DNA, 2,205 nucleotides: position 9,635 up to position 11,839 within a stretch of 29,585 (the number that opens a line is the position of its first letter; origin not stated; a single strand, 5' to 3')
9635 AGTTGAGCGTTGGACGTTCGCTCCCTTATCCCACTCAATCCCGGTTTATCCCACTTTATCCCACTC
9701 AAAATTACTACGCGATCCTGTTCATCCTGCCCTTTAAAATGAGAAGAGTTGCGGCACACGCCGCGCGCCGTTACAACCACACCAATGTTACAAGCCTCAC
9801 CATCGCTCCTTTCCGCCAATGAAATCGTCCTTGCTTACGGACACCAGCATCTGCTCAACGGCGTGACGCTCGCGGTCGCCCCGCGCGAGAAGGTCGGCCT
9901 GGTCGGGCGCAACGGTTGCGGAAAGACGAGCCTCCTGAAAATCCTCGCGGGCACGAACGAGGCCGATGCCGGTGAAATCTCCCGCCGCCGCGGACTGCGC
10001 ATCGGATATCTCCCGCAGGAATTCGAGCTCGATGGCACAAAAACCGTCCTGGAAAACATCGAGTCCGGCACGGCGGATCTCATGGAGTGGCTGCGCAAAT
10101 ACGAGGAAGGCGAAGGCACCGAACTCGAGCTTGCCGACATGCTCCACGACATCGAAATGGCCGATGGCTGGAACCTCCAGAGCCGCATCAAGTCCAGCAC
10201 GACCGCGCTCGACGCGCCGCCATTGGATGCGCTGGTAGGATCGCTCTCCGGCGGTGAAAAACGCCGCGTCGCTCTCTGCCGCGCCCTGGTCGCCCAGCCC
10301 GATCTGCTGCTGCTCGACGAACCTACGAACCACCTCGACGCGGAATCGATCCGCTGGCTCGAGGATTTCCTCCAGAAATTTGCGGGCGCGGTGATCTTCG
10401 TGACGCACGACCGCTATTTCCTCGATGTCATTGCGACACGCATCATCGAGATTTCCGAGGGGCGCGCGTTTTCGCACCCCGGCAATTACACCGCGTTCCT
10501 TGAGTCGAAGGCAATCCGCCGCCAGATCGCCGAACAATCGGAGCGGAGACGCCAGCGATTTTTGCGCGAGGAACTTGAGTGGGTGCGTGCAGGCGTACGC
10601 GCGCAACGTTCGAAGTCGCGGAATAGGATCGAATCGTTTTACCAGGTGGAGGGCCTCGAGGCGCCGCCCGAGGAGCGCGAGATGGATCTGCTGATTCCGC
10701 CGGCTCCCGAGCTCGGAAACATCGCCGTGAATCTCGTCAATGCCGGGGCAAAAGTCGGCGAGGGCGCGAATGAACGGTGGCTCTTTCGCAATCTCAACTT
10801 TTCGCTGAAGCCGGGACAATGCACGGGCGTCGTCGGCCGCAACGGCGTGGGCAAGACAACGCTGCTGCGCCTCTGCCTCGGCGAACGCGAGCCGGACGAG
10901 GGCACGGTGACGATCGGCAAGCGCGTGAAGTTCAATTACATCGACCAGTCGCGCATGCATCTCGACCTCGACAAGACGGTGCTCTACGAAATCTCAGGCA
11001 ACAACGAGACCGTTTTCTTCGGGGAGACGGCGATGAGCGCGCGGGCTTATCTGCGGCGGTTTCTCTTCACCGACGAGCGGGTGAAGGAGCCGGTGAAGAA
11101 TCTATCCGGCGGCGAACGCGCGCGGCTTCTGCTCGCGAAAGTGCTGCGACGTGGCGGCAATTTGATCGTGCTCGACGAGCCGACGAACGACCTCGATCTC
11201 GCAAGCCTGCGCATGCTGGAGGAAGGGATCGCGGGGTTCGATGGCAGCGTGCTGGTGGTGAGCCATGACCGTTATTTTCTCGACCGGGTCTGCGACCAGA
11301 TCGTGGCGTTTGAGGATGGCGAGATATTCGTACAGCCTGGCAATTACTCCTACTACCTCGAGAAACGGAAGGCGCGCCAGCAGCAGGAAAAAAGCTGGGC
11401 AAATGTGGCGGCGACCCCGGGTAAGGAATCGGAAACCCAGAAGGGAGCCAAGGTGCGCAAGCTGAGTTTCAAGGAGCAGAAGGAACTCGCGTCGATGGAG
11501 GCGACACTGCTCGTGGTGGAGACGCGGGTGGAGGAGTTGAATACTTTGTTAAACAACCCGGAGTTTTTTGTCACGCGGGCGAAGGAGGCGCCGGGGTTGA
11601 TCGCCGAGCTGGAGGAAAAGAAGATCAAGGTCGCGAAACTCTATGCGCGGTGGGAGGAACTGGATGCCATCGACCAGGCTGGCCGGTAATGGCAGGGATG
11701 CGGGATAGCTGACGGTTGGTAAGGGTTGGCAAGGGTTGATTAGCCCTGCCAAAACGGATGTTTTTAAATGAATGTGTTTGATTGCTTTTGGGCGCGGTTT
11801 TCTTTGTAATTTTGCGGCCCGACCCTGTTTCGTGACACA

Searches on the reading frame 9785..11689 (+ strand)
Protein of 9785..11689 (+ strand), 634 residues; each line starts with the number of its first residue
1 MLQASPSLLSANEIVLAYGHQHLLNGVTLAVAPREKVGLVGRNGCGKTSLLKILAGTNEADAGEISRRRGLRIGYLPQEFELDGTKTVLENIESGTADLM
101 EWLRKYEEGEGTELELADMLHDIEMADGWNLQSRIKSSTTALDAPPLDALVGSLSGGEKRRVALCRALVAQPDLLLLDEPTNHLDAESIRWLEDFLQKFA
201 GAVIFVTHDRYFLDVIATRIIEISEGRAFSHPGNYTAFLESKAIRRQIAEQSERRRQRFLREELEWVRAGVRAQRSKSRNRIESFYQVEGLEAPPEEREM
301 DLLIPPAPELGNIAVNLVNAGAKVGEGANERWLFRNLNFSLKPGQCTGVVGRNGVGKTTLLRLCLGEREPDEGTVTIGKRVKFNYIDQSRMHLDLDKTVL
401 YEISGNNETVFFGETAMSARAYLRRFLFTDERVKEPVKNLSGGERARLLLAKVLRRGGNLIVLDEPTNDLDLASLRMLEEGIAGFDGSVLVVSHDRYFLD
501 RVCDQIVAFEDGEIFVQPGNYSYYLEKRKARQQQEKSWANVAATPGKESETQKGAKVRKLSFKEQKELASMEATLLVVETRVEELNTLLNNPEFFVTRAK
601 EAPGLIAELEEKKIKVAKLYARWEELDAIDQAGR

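Call 10: search_protein_families(library=pfam, proteins=[window:9785-11689:+])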
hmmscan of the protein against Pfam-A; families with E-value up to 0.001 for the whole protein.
window:9785-11689:+ (634 aa): 15 families
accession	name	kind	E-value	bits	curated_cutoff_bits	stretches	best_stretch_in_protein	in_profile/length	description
PF00005.33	ABC_tran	-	2.8e-54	183.9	25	2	24-182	1-137/137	ABC transporter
PF13304.12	AAA_21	-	3.7e-17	63.8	27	1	153-214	237-304/304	AAA domain, putative AbiEii toxin, Type IV TA system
PF16326.10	ABC_tran_CTD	-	1.1e-13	51.6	32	1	559-627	1-68/69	ABC transporter C-terminal domain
PF12848.13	ABC_tran_Xtn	-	1.3e-12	48.1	25.9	1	221-298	1-81/85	ABC transporter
PF02463.25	SMC_N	-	1.4e-08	34.9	40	0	128-216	135-205/220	RecF/RecN/SMC N terminal domain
PF13401.12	AAA_22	-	7.6e-08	33.2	27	0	345-478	6-101/130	AAA domain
PF13476.12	AAA_23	-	2.9e-06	28.5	27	0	334-364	10-42/201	AAA domain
PF03193.22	RsgA_GTPase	-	3.1e-06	27.6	30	0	37-68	109-140/174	RsgA GTPase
PF13175.12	AAA_15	-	4.8e-05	23.6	32.1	0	39-54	28-43/374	AAA ATPase domain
PF01926.29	MMR_HSR1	-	6.2e-05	23.5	21.9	0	36-62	1-26/113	50S ribosome-binding GTPase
PF13191.12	AAA_16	-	7e-05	23.8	32.6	0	346-479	26-153/167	AAA ATPase domain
PF13555.12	AAA_29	-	7.2e-05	22.9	27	0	338-361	16-39/61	P-loop containing region of AAA domain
PF08477.19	Roc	-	0.00052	20.7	27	0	349-388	4-43/119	Ras of Complex, Roc, domain of DAPkinase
PF00004.35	AAA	-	0.00053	20.9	21.2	0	39-65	3-29/131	ATPase family associated with various cellular activities (AAA)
PF13558.12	SbcC_Walker_B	-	0.00085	20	27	0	152-196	31-88/90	SbcC/RAD50-like, Walker B motif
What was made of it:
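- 9785..11689 (+): uup-type ABC-F gene (634 aa). Pfam ABC_tran x2, ABC_tran_Xtn and ABC_tran_CTD (call 10).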

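Call 15: find_related_loci(query=window:9785-11689:+, collection=genome_contigs, flank=10000)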
Query window:9785-11689:+ (634 aa) in genome_contigs; peptide patterns used: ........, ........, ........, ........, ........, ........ (x = any residue, [..] = any of these).
582 stretches matched a pattern; 522 encode a relative of the query (tblastn E <= 1e-3); the best 80 are kept; 80 distinct loci.
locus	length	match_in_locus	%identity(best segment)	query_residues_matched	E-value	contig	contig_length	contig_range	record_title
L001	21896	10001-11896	75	1-629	0e+0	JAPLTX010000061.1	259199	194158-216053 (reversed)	MAG: Verrucomicrobia bacterium isolate LacPavin_0818_WC55_MAG_62_14 LacPavin_0818_WC55_scaffold_114686, whole genome sho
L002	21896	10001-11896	74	1-629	0e+0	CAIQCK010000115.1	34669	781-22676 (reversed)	uncultured bacterium isolate AM-2014_bin-0333 genome assembly, contig: bin-0333:115/126, whole genome shotgun sequence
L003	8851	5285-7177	75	1-629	0e+0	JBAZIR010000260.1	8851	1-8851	MAG: Verrucomicrobiia bacterium isolate SO_2017_LW4_10 scaffold_15222_c1_LW137-91_2017, whole genome shotgun sequence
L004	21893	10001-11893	75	1-629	0e+0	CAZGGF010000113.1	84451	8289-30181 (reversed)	MAG TPA_asm: uncultured Verrucomicrobiota bacterium isolate SRP293105_co1_5 genome assembly, contig: k141_1867118, whole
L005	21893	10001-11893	75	1-629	0e+0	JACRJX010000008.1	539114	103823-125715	MAG: Verrucomicrobia bacterium isolate NC_groundwater_1840_Pr3_B-0.1um_61_25 SR-2_scaffold_141_499138, whole genome shot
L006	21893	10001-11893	74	6-633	0e+0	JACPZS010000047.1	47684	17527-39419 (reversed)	MAG: Verrucomicrobia bacterium isolate NC_groundwater_895_Pr1_S2p5_58_19 Montesol18_S2p5_coassembly_scaffold_37558, whol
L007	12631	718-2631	73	1-634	0e+0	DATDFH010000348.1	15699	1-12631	MAG TPA_asm: Verrucomicrobiia bacterium isolate SMAG_U221 k141_614895, whole genome shotgun sequence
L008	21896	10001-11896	74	1-629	0e+0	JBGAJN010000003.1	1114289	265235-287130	MAG: Limisphaerales bacterium isolate MAG_AAO_H125.48 AAOH125-48_opera_contig_9, whole genome shotgun sequence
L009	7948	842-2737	74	1-629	0e+0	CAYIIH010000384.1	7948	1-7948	MAG TPA_asm: uncultured Verrucomicrobiota bacterium isolate ERP119705_co20_532 genome assembly, contig: NODE_11982_lengt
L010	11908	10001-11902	74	1-632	0e+0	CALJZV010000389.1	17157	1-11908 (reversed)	MAG TPA_asm: uncultured Verrucomicrobiales bacterium isolate SRR7515931_bin.121_CONCOCT_v1.1_MAG genome assembly, contig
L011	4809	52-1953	73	1-631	0e+0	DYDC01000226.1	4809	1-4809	MAG TPA_asm: Methylacidiphilum sp. isolate IMS_BF NODE_4187_length_4813_cov_147.681, whole genome shotgun sequence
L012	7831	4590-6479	74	1-627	0e+0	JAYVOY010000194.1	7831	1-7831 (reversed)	MAG: Verrucomicrobiota bacterium isolate GL72_DN_metabat_113 GL72_DN_metabat_113_193, whole genome shotgun sequence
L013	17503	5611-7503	74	1-627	0e+0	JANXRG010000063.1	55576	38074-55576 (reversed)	MAG: Verrucomicrobia bacterium isolate GL140_6_concoct_55 GL140_6_k141_2041540, whole genome shotgun sequence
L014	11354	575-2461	73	6-631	0e+0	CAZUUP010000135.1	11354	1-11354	MAG TPA_asm: uncultured Akkermansia sp. isolate SRP150892_co1_86 genome assembly, contig: NODE_5824_length_11354_cov_9.1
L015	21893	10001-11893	73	1-629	0e+0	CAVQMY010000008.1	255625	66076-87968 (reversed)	MAG: uncultured Verrucomicrobiae bacterium isolate MFD00082.bin.2.52 genome assembly, contig: contig_13535, whole genome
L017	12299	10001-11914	72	6-627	0e+0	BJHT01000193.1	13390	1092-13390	Verrucomicrobiota bacterium LBMAG_Verrucomicrobia_hypo.bin2 DNA, sequence193, whole genome shotgun sequence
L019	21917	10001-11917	72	1-632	0e+0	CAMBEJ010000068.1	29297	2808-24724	MAG: Akkermansia muciniphila isolate TH-08apr19-195 genome assembly, contig: TH-08apr19-C4054, whole genome shotgun sequ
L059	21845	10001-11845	72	18-628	0e+0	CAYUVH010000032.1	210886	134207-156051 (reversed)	MAG TPA_asm: uncultured Verrucomicrobiota bacterium isolate binchicken_co200_328 genome assembly, contig: k141_868776, w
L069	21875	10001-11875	71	1-629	0e+0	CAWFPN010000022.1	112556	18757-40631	MAG: uncultured Verrucomicrobiae bacterium isolate MFD01689.bin.2.73 genome assembly, contig: contig_57683, whole genome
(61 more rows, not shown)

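Call 20: find_encoding_contigs(protein=window:9785-11689:+, flank=10000, max_places=10)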
Protein window:9785-11689:+ (634 aa): no gene with exactly this product is on record in the collection.

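Call 23: find_related_loci(query=window:9785-11689:+, collection=metagenome_contigs, flank=10000)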
Query window:9785-11689:+ (634 aa) in metagenome_contigs; peptide patterns used: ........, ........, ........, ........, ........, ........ (x = any residue, [..] = any of these).
550 stretches matched a pattern; 442 encode a relative of the query (tblastn E <= 1e-3); the best 80 are kept; 80 distinct loci.
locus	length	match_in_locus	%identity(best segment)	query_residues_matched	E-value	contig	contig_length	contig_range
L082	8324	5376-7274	97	1-634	0e+0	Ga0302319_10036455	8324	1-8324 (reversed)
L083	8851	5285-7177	75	1-629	0e+0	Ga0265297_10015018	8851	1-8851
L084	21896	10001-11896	74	1-629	0e+0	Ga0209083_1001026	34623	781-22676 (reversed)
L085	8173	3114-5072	72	1-629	0e+0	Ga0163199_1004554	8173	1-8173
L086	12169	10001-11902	74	1-632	0e+0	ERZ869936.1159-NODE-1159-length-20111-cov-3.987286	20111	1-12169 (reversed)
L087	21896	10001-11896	73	1-629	0e+0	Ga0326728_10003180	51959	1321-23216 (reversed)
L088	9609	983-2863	74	6-628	0e+0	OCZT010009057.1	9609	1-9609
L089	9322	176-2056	74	6-628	0e+0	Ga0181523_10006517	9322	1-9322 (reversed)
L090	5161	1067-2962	73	1-629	0e+0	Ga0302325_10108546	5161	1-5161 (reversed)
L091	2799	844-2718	74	6-626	0e+0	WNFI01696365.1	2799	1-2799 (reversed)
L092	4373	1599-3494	73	1-629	0e+0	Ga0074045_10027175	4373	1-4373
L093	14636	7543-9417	74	6-626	0e+0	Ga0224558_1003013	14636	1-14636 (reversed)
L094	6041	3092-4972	73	6-628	0e+0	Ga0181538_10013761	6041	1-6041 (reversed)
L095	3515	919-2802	73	6-628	0e+0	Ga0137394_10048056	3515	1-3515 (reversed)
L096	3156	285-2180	73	1-629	0e+0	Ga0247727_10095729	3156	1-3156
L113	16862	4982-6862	70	2-628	0e+0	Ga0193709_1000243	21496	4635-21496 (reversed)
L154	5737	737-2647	71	1-633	0e+0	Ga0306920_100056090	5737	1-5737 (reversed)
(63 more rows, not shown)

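Call 35: search_protein_families(library=pfam, proteins=[L082:230-2173:+, L082:2233-3267:-, L082:3313-4167:-, L082:4167-5048:+])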
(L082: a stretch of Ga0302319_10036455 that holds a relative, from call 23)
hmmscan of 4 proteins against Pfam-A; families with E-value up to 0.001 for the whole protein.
L082:230-2173:+ (647 aa): 1 family
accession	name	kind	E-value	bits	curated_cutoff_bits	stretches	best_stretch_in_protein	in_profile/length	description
PF13860.13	FlgD_ig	-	0.00011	22.5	27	1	47-94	25-72/79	FlgD Ig-like domain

L082:2233-3267:- (344 aa): 1 family
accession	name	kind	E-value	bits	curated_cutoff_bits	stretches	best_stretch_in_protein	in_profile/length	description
PF01208.23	URO-D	-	1.8e-09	37.5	23.9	1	185-326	206-345/346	Uroporphyrinogen decarboxylase (URO-D)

L082:3313-4167:- (284 aa): 1 family
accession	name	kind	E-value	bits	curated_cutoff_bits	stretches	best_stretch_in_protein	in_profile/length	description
PF05721.19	PhyH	-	4e-32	112.7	22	1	35-241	1-212/213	Phytanoyl-CoA dioxygenase (PhyH)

L082:4167-5048:+ (293 aa): 2 families
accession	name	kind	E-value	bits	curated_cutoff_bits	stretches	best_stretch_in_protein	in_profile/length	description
PF12833.13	HTH_18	-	2.1e-20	73.2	33.6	1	212-289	1-78/80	Helix-turn-helix domain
PF00165.29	HTH_AraC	-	8.6e-18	64.5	26.6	2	254-289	7-41/42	Bacterial regulatory helix-turn-helix proteins, AraC family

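Call 63: search_protein_families(library=pfam, proteins=[L069:13321-14325:+, L002:4504-7107:-, L019:17197-18354:-, L019:18853-20028:+, L059:7620-8171:+, L017:3242-4117:+, L154:4413-5737:+, L113:13907-14563:+, L113:14699-15379:-])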
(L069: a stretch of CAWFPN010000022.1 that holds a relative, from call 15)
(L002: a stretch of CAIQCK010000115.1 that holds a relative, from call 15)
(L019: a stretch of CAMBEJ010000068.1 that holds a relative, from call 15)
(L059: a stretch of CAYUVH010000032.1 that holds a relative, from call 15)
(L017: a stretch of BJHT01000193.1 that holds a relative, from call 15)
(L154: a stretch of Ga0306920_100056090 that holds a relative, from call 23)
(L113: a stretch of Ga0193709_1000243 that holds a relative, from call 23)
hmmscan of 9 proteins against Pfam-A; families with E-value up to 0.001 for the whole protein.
L069:13321-14325:+ (334 aa): 1 family
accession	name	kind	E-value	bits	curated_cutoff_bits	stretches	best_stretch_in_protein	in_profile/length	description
PF00482.28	T2SSF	-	1.6e-37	128.7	25.2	2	11-124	1-116/125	Type II secretion system (T2SS), protein F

L002:4504-7107:- (867 aa): 6 families
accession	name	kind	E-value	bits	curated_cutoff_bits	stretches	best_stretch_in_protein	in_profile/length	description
PF00069.31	Pkinase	-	1.8e-50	172.2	31.7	1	76-327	1-253/263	Protein kinase domain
PF07714.23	PK_Tyr_Ser-Thr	-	2.9e-32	112.4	23.1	1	78-325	3-248/258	Protein tyrosine and serine/threonine kinase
PF03109.22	ABC1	-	3.2e-10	40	22.9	1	120-230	109-220/244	ABC1 atypical kinase-like domain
PF01636.29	APH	-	7e-10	39.5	23.2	1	189-225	157-198/239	Phosphotransferase enzyme family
PF17667.7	Pkinase_fungal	-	0.00033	19.9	24.1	1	189-264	298-378/387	Fungal protein kinase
PF07719.23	TPR_2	-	0.00034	21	27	0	466-486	7-27/34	Tetratricopeptide repeat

L019:17197-18354:- (385 aa): 0 families

L019:18853-20028:+ (391 aa): 2 families
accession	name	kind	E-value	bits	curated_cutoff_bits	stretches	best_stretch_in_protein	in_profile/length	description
PF13091.12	PLDc_2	-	4.5e-44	149.9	27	2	226-344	9-131/132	PLD-like domain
PF00614.28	PLDc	-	3.1e-17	62.2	21.9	2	116-142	2-28/28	Phospholipase D Active site motif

L059:7620-8171:+ (183 aa): 1 family
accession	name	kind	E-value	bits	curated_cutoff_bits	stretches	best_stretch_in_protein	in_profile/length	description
PF02845.22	CUE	-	0.00048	20.2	21.1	0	114-137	6-29/42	CUE domain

L017:3242-4117:+ (291 aa): 2 families
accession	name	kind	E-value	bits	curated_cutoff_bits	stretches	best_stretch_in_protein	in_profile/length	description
PF00535.33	Glycos_transf_2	-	2.3e-17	63.9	23.3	1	11-179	3-167/168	Glycosyl transferase family 2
PF13641.12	Glyco_tranf_2_3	-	3.8e-10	40.6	27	1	6-130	1-126/230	Glycosyltransferase like family 2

L154:4413-5737:+ (441 aa): 1 family
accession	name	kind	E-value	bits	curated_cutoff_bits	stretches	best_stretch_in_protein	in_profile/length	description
PF01554.23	MatE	-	1.1e-53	181.6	24.9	2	23-182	1-160/161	MatE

L113:13907-14563:+ (218 aa): 1 family
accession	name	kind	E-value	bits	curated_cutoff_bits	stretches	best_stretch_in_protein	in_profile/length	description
PF06133.16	Com_YlbF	-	1.1e-09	39.1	23.9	1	91-194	1-104/105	Control of competence regulator ComK, YlbF/YmcA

L113:14699-15379:- (226 aa): 0 families
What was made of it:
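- Genes downstream of similar arrays share no function: T2SS-F, Ser/Thr kinase, PLD, GT2, MatE (call 63).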

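Call 97: find_homologous_proteins(query=window:9785-11689:+, max_evalue=1e-100)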
Query window:9785-11689:+ (634 aa): 7959 proteins with E <= 1e-100 among 8000 candidates; the best 120 are listed.
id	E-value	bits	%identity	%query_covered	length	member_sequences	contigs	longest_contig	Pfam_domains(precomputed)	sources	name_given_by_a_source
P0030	0.0e+0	1408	100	100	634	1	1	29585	PF00005.34,PF13476.13,PF13401.13,PF03193.23,PF02463.26,PF13304.13,PF12848.14,PF16326.11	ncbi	ncbi:MAG: ABC-F family ATP-binding cassette domain-containing protein [Chthoniobacteraceae bacterium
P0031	0.0e+0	1359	97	100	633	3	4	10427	PF00005.34,PF13476.13,PF13401.13,PF03193.23,PF02463.26,PF13304.13,PF12848.14,PF16326.11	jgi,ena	-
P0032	0.0e+0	1355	96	100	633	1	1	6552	PF00005.34,PF13476.13,PF13401.13,PF03193.23,PF02463.26,PF13304.13,PF12848.14,PF16326.11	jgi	-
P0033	0.0e+0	1212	85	100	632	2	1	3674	PF00005.34,PF13476.13,PF13401.13,PF03193.23,PF02463.26,PF13304.13,PF12848.14,PF16326.11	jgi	-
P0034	0.0e+0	1074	76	99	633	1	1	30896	PF00005.34,PF13476.13,PF13401.13,PF02463.26,PF13304.13,PF12848.14,PF16326.11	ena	-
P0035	0.0e+0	1071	75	99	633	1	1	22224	PF00005.34,PF13476.13,PF13401.13,PF02463.26,PF13304.13,PF12848.14,PF16326.11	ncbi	ncbi:MAG: ABC-F family ATP-binding cassette domain-containing protein [Verrucomicrobiia bacterium]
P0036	0.0e+0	1071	75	99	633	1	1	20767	PF00005.34,PF13476.13,PF13401.13,PF02463.26,PF13304.13,PF12848.14,PF16326.11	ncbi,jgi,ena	ncbi:MAG: ABC-F family ATP-binding cassette domain-containing protein [Verrucomicrobiia bacterium]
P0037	0.0e+0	1070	75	99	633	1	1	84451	PF00005.34,PF13476.13,PF13401.13,PF02463.26,PF13304.13,PF12848.14,PF16326.11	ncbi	-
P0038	0.0e+0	1068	75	99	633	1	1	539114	PF00005.34,PF13476.13,PF13401.13,PF02463.26,PF13304.13,PF12848.14,PF16326.11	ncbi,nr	ncbi:MAG: ABC-F family ATP-binding cassette domain-containing protein [Verrucomicrobia bacterium]|nr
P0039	0.0e+0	1067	75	99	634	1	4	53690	PF00005.34,PF13476.13,PF13401.13,PF02463.26,PF13304.13,PF12848.14,PF16326.11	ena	-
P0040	0.0e+0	1063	75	99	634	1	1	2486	PF00005.34,PF13476.13,PF13401.13,PF02463.26,PF13304.13,PF13191.13,PF12848.14,PF16326.11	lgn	-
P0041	0.0e+0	1061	75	99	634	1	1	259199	PF00005.34,PF13476.13,PF13401.13,PF02463.26,PF13304.13,PF13191.13,PF12848.14,PF16326.11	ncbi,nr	ncbi:MAG: ATP-binding cassette domain-containing protein [Verrucomicrobia bacterium]|nr:ATP-binding 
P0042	0.0e+0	1061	75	100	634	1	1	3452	PF00005.34,PF13476.13,PF02463.26,PF13304.13,PF12848.14,PF16326.11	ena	-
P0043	0.0e+0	1060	74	99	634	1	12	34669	PF00005.34,PF13476.13,PF13401.13,PF02463.26,PF13304.13,PF12848.14,PF16326.11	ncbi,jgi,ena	-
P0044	0.0e+0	1057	74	99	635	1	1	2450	PF00005.34,PF13476.13,PF02463.26,PF13304.13,PF12848.14,PF16326.11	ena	-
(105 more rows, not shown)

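Call 98: find_encoding_contigs(protein=P0031, flank=10000, max_places=6)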
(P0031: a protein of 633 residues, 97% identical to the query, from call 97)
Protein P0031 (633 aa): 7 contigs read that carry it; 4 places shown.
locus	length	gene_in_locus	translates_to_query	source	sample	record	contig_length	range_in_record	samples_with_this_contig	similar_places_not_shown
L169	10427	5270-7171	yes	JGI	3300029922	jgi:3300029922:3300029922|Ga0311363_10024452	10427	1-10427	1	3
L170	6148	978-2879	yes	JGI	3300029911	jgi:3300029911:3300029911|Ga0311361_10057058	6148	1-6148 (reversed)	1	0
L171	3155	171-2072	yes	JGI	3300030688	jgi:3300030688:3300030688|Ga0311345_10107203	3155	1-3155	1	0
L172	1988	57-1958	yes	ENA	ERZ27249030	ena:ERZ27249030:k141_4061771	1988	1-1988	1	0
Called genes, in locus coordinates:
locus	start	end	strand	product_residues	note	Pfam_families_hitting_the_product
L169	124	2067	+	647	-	-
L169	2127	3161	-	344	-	PF01208:URO-D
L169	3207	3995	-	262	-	PF05721:PhyH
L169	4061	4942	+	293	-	PF12833:HTH_18, PF00165:HTH_AraC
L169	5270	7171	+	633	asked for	PF03193:RsgA_GTPase (faint), PF00005:ABC_tran, PF02463:SMC_N (faint), PF13401:AAA_22 (faint), PF13304:AAA_21 (weak), PF12848:ABC_tran_Xtn, PF00005:ABC_tran, PF16326:ABC_tran_CTD, +1 more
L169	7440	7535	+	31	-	-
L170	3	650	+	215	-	?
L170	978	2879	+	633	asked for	PF03193:RsgA_GTPase (faint), PF00005:ABC_tran, PF02463:SMC_N (faint), PF13401:AAA_22 (faint), PF13304:AAA_21 (weak), PF12848:ABC_tran_Xtn, PF00005:ABC_tran, PF16326:ABC_tran_CTD, +1 more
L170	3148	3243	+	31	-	-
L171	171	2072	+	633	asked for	PF03193:RsgA_GTPase (faint), PF00005:ABC_tran, PF02463:SMC_N (faint), PF13401:AAA_22 (faint), PF13304:AAA_21 (weak), PF12848:ABC_tran_Xtn, PF00005:ABC_tran, PF16326:ABC_tran_CTD, +1 more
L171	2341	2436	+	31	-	-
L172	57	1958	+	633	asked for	PF03193:RsgA_GTPase (faint), PF00005:ABC_tran, PF02463:SMC_N (faint), PF13401:AAA_22 (faint), PF13304:AAA_21 (weak), PF12848:ABC_tran_Xtn, PF00005:ABC_tran, PF16326:ABC_tran_CTD, +1 more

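Call 99: find_encoding_contigs(protein=P0032, flank=10000, max_places=4)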
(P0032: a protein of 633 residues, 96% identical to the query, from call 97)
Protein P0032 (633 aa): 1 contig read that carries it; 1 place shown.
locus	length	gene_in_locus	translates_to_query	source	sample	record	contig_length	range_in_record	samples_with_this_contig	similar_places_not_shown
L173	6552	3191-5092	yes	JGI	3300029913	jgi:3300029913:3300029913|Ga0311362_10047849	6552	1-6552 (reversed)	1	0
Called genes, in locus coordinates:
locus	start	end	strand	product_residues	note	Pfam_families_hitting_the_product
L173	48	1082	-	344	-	PF01208:URO-D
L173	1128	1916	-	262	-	PF05721:PhyH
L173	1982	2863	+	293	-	PF12833:HTH_18, PF00165:HTH_AraC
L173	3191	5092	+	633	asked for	PF03193:RsgA_GTPase (faint), PF00005:ABC_tran, PF02463:SMC_N (faint), PF13401:AAA_22 (faint), PF13304:AAA_21 (weak), PF12848:ABC_tran_Xtn, PF00005:ABC_tran, PF16326:ABC_tran_CTD, +1 more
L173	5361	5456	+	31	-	-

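Call 100: find_encoding_contigs(protein=P0033, flank=10000, max_places=4)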
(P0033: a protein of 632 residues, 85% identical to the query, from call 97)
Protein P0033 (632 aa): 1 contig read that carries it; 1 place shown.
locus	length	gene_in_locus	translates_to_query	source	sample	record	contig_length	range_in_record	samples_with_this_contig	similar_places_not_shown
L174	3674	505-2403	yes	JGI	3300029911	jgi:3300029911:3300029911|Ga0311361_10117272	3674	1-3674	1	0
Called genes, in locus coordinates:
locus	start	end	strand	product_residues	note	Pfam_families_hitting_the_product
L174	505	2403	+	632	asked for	PF03193:RsgA_GTPase (faint), PF13304:AAA_21 (faint), PF00005:ABC_tran, PF02463:SMC_N (faint), PF13401:AAA_22 (faint), PF12848:ABC_tran_Xtn, PF00005:ABC_tran, PF16326:ABC_tran_CTD, +1 more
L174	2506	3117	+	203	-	PF00156:Pribosyltran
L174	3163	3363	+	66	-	-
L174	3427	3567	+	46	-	PF18919:DUF5670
